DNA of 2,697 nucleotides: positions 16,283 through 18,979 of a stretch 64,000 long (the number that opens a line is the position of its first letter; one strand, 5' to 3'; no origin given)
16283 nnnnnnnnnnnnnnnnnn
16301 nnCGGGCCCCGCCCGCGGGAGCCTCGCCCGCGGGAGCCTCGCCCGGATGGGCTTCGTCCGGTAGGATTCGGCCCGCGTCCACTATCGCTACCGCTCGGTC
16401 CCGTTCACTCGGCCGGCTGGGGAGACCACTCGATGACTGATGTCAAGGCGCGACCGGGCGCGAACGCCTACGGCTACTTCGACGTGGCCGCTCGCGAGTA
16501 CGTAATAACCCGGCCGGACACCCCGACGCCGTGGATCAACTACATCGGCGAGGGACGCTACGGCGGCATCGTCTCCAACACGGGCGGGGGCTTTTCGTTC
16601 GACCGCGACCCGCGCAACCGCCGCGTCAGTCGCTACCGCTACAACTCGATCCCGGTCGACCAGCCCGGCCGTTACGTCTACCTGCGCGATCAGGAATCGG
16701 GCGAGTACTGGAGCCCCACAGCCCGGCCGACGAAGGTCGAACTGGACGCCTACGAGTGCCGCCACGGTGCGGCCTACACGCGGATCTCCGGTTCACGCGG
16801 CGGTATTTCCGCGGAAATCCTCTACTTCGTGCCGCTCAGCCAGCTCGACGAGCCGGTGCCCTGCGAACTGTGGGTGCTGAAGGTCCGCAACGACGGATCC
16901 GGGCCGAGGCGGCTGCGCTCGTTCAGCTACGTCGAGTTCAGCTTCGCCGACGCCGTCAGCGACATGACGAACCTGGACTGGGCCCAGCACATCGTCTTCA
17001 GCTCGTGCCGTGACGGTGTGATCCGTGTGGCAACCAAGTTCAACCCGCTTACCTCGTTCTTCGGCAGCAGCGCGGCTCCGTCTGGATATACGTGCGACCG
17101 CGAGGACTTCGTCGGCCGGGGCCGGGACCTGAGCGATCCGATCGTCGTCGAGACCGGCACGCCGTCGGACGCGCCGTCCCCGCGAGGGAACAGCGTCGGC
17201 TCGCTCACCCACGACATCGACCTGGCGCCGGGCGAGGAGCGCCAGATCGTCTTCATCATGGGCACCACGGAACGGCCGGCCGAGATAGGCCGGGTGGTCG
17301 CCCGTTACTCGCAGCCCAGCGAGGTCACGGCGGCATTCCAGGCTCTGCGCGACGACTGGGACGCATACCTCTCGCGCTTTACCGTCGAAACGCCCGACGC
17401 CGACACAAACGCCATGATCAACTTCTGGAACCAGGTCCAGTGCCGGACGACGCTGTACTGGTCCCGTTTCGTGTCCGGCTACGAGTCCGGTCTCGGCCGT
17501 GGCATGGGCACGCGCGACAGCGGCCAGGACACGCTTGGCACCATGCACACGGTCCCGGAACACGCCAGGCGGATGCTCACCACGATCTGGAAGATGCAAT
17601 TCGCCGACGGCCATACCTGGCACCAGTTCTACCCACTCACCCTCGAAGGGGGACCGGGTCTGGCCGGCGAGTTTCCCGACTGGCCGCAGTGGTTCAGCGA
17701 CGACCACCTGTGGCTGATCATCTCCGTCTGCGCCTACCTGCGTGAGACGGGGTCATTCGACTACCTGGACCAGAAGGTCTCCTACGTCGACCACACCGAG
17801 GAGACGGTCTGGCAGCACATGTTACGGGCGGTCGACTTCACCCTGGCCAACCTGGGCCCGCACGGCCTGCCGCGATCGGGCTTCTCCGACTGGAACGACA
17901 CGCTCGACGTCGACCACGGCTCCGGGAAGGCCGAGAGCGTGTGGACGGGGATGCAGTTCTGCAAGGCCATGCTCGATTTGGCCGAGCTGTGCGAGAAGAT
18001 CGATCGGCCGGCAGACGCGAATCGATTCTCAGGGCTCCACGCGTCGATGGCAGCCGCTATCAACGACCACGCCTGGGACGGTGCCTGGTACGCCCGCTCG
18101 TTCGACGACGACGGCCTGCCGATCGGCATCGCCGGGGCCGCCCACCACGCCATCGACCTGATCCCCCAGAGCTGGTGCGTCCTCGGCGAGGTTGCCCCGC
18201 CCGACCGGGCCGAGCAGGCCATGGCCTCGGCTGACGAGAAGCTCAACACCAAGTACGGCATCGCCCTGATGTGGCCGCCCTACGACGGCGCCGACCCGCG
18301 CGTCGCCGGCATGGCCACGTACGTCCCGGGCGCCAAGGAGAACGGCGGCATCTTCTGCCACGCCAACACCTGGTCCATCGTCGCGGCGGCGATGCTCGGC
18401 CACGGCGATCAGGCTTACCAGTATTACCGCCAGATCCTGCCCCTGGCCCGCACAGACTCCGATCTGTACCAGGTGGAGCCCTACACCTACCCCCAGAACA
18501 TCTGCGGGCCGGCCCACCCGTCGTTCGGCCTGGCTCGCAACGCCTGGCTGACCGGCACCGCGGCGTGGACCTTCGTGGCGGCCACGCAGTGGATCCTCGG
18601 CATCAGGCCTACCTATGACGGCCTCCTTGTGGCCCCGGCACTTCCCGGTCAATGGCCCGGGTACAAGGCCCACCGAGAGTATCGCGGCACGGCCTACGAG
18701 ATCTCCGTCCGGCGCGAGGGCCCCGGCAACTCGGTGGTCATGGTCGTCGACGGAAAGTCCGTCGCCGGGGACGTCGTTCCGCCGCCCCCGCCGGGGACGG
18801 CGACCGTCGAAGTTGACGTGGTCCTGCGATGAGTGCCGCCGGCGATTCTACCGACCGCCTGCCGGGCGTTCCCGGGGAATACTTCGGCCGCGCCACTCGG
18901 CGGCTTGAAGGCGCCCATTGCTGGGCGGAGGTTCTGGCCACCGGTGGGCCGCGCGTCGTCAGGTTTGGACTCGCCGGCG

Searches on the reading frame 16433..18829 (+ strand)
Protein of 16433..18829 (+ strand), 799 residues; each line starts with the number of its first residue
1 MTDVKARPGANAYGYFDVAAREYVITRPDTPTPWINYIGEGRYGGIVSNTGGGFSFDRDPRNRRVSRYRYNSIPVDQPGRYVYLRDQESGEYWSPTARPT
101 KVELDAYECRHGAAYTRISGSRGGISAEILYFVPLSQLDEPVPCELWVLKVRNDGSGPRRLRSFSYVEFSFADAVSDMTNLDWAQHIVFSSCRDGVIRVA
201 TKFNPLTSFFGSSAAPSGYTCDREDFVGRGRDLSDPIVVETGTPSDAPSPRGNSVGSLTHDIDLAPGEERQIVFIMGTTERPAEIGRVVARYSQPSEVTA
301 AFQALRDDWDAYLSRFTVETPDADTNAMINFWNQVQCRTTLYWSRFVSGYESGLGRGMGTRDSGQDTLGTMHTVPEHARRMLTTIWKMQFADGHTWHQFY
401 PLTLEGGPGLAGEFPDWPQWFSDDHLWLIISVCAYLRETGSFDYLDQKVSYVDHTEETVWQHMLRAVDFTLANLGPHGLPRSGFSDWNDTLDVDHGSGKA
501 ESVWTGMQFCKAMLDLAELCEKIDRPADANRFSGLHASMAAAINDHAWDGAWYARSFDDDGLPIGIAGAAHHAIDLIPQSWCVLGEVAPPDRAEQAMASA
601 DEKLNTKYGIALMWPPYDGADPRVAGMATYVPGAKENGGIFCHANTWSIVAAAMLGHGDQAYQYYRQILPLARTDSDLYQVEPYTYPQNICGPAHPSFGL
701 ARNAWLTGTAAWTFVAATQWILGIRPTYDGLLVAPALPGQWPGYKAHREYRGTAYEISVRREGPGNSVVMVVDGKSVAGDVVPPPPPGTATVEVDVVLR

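Call 16: search_protein_families(library=pfam, proteins=[window:16433-18829:+], max_evalue=0.001)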
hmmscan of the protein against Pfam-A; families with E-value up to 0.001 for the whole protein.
window:16433-18829:+ (799 aa): 3 families
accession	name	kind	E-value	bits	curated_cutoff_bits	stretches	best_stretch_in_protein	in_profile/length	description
PF17167.11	Glyco_hydro_94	-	9.9e-123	410.4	27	1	309-723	2-420/420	Glycosyl hydrolase 94 superfamily, catalytic domain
PF06165.18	GH94_b-supersand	-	7.6e-72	242.2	23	1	31-277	1-251/251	Glycosyl hydrolase 94, supersandwich domain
PF03633.20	Glyco_hydro_65C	-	0.00067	19.8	22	0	725-763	2-40/62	Glycosyl hydrolase family 65, C-terminal domain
